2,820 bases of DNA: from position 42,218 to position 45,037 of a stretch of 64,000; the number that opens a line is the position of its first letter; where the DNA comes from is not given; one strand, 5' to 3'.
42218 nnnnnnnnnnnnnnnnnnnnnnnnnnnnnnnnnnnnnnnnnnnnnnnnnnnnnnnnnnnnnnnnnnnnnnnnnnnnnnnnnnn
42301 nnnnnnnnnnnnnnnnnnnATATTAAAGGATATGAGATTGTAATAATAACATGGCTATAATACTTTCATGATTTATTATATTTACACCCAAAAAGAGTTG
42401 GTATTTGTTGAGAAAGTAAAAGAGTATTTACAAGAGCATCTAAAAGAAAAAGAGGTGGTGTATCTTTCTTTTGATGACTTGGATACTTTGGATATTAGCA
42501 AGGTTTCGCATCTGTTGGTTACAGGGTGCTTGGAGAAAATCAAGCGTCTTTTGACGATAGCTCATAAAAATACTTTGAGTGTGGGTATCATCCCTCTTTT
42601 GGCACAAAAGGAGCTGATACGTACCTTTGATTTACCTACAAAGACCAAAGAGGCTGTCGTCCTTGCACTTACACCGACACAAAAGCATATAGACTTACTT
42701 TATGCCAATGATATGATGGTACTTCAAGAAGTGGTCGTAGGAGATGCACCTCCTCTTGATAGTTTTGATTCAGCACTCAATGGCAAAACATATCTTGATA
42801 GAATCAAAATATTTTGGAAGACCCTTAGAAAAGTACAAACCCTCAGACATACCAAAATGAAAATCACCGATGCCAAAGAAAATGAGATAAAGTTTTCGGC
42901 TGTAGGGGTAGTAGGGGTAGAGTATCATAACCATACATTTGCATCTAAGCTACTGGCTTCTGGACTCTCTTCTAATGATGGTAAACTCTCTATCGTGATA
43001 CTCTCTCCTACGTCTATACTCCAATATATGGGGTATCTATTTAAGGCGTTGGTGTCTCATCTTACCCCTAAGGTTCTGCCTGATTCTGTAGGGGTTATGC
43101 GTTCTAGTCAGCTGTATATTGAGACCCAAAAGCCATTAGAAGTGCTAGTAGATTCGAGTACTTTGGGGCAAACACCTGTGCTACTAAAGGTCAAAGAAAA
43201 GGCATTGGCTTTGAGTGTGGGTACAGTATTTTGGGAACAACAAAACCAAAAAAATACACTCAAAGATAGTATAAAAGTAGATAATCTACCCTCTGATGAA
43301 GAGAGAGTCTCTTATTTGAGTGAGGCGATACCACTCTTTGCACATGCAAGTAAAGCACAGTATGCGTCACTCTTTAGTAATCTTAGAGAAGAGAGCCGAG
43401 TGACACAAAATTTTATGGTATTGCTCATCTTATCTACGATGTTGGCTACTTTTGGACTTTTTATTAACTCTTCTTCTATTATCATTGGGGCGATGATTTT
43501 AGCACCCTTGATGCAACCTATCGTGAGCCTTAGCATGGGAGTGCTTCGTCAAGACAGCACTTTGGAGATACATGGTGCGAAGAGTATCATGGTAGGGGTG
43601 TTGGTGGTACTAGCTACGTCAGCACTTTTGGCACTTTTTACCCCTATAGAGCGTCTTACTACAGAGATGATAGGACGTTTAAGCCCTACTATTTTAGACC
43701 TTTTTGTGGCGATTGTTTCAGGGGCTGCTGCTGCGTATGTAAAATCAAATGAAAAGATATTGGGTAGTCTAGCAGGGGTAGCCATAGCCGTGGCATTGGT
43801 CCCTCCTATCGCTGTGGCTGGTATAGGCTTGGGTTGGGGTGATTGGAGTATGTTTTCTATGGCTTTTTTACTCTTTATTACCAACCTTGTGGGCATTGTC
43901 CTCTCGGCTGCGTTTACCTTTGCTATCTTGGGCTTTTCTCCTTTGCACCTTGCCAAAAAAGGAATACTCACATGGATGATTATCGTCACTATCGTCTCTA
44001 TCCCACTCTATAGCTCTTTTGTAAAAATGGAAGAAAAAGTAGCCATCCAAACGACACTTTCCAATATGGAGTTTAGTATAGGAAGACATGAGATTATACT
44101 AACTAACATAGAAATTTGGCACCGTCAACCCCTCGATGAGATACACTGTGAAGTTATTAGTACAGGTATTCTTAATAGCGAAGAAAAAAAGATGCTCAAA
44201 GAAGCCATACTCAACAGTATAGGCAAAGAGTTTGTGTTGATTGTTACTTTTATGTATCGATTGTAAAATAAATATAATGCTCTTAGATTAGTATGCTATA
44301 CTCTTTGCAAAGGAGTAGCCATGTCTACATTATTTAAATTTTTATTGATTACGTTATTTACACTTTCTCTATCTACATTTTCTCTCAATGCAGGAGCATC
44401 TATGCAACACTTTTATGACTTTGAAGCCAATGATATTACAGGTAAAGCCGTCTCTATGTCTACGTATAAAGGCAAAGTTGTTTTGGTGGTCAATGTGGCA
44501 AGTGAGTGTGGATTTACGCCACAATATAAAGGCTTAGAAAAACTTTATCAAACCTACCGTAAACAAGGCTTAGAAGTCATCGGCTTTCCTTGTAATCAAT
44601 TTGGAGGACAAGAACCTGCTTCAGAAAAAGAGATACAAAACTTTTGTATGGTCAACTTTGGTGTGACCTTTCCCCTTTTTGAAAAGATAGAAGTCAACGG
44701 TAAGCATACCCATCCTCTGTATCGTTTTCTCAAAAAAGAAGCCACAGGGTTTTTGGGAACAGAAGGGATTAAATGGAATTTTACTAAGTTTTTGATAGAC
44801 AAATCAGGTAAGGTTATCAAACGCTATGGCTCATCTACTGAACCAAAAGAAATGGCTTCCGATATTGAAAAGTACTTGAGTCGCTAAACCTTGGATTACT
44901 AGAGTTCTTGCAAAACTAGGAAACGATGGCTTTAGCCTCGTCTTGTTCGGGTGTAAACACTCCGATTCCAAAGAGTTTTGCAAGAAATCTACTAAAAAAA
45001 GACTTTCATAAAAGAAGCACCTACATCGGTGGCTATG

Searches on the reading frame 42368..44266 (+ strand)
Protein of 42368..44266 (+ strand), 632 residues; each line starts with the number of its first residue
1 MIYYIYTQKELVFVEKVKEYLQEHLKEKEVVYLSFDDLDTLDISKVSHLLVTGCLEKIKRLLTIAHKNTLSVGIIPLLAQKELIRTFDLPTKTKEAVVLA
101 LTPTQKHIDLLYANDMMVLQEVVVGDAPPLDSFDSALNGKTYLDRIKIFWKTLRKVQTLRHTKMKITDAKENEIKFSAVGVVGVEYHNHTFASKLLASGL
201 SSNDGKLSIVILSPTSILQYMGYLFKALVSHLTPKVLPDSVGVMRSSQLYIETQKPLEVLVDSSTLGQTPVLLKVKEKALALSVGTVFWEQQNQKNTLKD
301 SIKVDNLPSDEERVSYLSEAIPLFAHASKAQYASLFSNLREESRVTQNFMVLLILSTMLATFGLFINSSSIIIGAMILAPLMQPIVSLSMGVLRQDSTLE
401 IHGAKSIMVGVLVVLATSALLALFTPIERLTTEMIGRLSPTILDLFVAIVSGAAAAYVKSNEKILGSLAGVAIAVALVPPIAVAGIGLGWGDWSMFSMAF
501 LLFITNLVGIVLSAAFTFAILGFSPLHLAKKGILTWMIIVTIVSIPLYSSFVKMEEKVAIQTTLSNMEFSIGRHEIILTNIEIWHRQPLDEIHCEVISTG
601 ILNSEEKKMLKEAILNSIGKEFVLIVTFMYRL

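Call 92: search_protein_families(library=pfam, proteins=[window:42368-44266:+], max_evalue=0.00001)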
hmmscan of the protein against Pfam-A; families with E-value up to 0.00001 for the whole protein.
window:42368-44266:+ (632 aa): 1 family
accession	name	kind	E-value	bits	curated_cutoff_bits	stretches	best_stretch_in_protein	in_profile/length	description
PF04087.19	DUF389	-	1.1e-38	132.8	23.9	1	376-512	1-137/137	Domain of unknown function (DUF389)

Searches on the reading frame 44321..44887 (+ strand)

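Call 56: search_protein_families(library=pfam, proteins=[window:44321-44887:+], max_evalue=1)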
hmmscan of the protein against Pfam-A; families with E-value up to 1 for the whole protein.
window:44321-44887:+ (188 aa): 3 families
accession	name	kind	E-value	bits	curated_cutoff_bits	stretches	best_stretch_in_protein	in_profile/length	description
PF00255.25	GSHPx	-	9.9e-46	154.2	27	1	31-138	1-108/108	Glutathione peroxidase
PF00578.27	AhpC-TSA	-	3.3e-10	40.4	26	1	29-120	3-87/124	AhpC/TSA family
PF08534.16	Redoxin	-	1.2e-05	25.6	26.6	1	33-89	8-68/148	Redoxin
